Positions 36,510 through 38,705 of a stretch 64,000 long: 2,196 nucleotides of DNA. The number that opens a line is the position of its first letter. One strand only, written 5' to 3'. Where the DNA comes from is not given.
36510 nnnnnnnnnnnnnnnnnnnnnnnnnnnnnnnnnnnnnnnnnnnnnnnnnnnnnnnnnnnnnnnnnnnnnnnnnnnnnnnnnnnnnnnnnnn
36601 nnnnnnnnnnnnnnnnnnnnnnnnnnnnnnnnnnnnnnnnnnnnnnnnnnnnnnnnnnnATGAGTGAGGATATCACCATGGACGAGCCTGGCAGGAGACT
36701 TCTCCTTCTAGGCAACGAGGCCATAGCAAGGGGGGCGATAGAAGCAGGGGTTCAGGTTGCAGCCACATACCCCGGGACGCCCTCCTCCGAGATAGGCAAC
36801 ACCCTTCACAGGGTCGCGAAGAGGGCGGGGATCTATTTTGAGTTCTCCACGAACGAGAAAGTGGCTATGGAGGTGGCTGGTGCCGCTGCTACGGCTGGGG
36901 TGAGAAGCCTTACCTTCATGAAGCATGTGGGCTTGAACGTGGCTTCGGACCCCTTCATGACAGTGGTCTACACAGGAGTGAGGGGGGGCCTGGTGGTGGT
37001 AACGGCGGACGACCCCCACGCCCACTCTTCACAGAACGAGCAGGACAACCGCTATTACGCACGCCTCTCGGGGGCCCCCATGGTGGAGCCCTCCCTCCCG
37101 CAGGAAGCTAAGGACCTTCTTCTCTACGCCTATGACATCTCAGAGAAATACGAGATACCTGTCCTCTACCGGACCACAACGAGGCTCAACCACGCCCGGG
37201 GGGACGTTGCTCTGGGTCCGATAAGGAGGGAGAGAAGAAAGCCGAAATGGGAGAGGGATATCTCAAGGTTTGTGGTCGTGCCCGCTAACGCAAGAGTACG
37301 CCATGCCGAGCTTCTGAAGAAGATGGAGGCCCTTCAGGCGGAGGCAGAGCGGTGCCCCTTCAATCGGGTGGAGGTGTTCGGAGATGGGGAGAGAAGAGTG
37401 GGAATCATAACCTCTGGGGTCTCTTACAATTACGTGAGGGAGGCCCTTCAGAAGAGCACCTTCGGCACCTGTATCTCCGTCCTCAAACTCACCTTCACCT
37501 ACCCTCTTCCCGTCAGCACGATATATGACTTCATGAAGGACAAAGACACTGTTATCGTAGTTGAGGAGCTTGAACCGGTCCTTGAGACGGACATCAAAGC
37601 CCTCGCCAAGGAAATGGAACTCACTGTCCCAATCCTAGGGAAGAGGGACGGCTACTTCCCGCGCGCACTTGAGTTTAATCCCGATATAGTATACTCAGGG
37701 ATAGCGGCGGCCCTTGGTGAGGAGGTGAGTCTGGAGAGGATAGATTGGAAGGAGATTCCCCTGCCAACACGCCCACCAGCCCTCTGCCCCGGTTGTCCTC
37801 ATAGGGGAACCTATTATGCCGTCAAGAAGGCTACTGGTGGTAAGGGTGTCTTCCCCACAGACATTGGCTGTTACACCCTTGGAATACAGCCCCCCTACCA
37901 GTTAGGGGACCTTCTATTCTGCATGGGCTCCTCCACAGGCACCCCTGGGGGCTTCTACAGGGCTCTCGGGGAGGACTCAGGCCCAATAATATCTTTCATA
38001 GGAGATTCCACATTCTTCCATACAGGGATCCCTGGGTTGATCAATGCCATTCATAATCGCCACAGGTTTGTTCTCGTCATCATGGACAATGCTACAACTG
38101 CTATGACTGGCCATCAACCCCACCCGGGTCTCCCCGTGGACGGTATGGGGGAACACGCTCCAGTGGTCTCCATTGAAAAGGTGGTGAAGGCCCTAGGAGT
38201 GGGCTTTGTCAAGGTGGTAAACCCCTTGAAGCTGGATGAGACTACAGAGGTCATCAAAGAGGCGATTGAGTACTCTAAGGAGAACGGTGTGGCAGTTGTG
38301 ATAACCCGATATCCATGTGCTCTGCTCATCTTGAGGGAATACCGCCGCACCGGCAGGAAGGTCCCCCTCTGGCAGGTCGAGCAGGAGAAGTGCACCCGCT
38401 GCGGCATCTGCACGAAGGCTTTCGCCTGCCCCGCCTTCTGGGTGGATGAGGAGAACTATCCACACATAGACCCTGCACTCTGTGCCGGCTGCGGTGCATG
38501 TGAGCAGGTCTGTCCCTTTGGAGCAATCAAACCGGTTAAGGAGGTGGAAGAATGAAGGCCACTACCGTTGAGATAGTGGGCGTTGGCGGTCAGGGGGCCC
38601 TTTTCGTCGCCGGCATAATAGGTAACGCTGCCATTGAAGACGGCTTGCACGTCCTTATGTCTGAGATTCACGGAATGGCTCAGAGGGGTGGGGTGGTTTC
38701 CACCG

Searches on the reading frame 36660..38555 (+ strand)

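Call 48: search_protein_families(library=pfam, proteins=[window:36660-38555:+], max_evalue=0.0001)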
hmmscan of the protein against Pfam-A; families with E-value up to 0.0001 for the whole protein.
window:36660-38555:+ (631 aa): 10 families
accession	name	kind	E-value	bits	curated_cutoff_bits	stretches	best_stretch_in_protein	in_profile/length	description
PF02775.26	TPP_enzyme_C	-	6.9e-18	65.3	21.9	1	401-547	1-149/151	Thiamine pyrophosphate enzyme, C-terminal TPP binding domain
PF01855.24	POR_N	-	8.4e-17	62.1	27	1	25-189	2-171/231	Pyruvate flavodoxin/ferredoxin oxidoreductase, thiamine diP-bdg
PF00037.32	Fer4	-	2.6e-10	40.1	21.1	1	602-624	2-24/24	4Fe-4S binding domain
PF12797.12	Fer4_2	-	5.1e-09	35.9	24.5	1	600-620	2-22/22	4Fe-4S binding domain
PF12837.12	Fer4_6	-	1.5e-08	34.6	25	1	601-623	2-24/24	4Fe-4S binding domain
PF12838.12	Fer4_7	-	1.5e-06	29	27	1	577-622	1-52/52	4Fe-4S dicluster domain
PF14697.11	Fer4_21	-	6.7e-06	26.6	35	1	573-623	3-57/59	4Fe-4S dicluster domain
PF13237.11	Fer4_10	-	1.5e-05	25.2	25.5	0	573-619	4-53/53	4Fe-4S dicluster domain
PF13187.11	Fer4_9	-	4.9e-05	23.7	27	0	577-623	1-52/52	4Fe-4S dicluster domain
PF12800.12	Fer4_4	-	7.2e-05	23.3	24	0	605-621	1-17/17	4Fe-4S binding domain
